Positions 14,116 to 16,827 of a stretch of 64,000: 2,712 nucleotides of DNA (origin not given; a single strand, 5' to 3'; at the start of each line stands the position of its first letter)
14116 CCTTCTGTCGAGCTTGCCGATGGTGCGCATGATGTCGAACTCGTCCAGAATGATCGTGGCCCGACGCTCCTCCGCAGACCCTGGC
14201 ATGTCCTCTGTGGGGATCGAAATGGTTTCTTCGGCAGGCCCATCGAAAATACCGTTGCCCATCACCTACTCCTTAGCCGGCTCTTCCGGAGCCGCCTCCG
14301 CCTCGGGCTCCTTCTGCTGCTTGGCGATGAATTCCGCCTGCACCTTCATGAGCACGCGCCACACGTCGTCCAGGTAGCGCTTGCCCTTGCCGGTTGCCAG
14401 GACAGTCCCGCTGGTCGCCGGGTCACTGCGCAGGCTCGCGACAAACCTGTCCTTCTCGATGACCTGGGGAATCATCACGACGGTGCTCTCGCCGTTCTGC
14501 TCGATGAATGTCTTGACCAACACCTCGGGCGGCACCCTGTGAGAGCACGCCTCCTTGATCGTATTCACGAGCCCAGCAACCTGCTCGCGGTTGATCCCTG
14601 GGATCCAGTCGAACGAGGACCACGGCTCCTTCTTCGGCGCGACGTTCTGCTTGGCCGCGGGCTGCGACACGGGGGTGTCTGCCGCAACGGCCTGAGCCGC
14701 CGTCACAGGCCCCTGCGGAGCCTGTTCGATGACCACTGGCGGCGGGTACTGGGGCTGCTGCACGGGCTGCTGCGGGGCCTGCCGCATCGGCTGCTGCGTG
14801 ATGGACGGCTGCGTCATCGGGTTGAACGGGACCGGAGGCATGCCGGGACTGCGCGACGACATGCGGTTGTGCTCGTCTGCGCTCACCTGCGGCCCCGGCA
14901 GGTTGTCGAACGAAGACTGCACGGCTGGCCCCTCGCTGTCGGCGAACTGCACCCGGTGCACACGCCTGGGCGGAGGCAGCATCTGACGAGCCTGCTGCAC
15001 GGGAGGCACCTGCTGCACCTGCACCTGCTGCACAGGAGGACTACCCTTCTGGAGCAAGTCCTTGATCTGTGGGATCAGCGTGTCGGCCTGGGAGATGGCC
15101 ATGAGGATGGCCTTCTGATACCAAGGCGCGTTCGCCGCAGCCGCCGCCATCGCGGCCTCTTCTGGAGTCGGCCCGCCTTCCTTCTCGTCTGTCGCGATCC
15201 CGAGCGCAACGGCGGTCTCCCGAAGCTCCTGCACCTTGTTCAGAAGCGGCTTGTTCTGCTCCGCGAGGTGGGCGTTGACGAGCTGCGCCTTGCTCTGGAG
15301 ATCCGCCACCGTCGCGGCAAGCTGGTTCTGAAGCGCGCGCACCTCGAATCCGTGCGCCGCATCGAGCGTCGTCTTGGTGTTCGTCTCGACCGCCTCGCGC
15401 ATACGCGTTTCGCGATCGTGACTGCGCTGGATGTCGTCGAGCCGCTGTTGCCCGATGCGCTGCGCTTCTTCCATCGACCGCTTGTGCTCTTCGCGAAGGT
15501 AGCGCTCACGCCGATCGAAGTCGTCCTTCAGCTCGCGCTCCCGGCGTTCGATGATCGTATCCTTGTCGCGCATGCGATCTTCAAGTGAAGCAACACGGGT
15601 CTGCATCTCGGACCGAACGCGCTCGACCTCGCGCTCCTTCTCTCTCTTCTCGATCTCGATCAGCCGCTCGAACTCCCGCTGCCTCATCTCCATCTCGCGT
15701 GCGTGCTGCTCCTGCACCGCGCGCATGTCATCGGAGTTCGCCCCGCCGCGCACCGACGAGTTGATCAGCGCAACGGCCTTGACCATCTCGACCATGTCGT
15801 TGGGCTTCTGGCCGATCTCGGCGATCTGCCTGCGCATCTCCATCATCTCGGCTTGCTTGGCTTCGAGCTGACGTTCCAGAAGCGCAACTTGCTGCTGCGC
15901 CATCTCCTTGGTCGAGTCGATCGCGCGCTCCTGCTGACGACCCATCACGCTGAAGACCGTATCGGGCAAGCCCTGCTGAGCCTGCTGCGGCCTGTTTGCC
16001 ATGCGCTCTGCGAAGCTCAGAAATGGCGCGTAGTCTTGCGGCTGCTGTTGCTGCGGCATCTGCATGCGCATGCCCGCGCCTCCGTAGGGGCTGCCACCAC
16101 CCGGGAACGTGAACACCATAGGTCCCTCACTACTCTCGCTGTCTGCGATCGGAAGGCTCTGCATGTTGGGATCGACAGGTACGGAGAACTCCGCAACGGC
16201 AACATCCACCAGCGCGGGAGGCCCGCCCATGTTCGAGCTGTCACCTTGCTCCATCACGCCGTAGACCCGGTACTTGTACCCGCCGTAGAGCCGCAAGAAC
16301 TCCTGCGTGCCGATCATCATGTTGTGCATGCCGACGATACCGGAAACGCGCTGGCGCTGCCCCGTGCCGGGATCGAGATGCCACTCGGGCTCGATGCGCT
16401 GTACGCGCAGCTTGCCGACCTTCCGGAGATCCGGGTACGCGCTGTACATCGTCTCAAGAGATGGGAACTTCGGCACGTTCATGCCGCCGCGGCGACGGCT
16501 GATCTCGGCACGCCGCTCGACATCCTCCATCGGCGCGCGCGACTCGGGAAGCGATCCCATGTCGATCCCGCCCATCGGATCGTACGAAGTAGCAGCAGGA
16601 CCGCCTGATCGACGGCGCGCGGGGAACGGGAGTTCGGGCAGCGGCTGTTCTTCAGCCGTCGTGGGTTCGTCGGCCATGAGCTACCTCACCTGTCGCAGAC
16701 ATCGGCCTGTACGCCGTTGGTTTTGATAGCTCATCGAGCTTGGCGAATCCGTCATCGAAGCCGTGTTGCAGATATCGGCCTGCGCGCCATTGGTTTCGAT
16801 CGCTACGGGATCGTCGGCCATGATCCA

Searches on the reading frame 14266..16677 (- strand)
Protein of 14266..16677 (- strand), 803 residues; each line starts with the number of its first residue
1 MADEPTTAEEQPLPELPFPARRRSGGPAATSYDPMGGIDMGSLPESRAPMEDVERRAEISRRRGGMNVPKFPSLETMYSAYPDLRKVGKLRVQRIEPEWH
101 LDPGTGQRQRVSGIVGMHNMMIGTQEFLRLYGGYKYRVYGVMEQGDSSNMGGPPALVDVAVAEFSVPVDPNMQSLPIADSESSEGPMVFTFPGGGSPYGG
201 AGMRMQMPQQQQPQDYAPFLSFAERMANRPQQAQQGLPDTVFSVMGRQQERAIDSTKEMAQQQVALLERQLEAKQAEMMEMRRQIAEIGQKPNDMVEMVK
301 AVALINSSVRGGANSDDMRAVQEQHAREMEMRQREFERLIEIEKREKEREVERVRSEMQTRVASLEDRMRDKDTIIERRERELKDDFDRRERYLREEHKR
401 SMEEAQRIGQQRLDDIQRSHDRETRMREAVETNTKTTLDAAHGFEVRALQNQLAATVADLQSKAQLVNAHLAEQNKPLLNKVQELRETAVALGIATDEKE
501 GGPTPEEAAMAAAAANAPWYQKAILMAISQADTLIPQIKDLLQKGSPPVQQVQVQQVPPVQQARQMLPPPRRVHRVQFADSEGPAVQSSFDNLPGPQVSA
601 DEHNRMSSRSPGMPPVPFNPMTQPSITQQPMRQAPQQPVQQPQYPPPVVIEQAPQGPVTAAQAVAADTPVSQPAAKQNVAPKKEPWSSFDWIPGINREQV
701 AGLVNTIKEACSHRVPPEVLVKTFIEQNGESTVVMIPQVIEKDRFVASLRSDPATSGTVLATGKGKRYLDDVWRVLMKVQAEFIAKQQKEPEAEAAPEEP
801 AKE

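Call 8: search_protein_families(library=pfam, proteins=[window:14266-16677:-], max_evalue=0.01)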
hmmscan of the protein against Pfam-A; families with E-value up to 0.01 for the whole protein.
window:14266-16677:- (803 aa): 0 families

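Call 9: search_protein_families(library=phrogs, proteins=[window:14266-16677:-], max_evalue=0.01)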
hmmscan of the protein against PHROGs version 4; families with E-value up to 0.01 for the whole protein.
window:14266-16677:- (803 aa): 0 families

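Call 57: search_dna_similar(query=window:14266-16677:-, collection=phages, mode=protein, max_evalue=0.01, max_rows=15)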
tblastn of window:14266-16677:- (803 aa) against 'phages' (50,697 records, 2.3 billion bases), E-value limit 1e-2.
No match.

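Call 81: search_solved_structures(query=A6, max_evalue=0.1)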
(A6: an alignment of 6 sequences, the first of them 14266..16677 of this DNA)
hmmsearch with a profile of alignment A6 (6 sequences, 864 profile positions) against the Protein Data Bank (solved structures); distinct sequences matched with E-value up to 0.1: 1.
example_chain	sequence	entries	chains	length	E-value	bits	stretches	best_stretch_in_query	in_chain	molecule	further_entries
9hcj_V0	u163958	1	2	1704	7.2e-07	31.4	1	482-618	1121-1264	WD40-like domain-containing protein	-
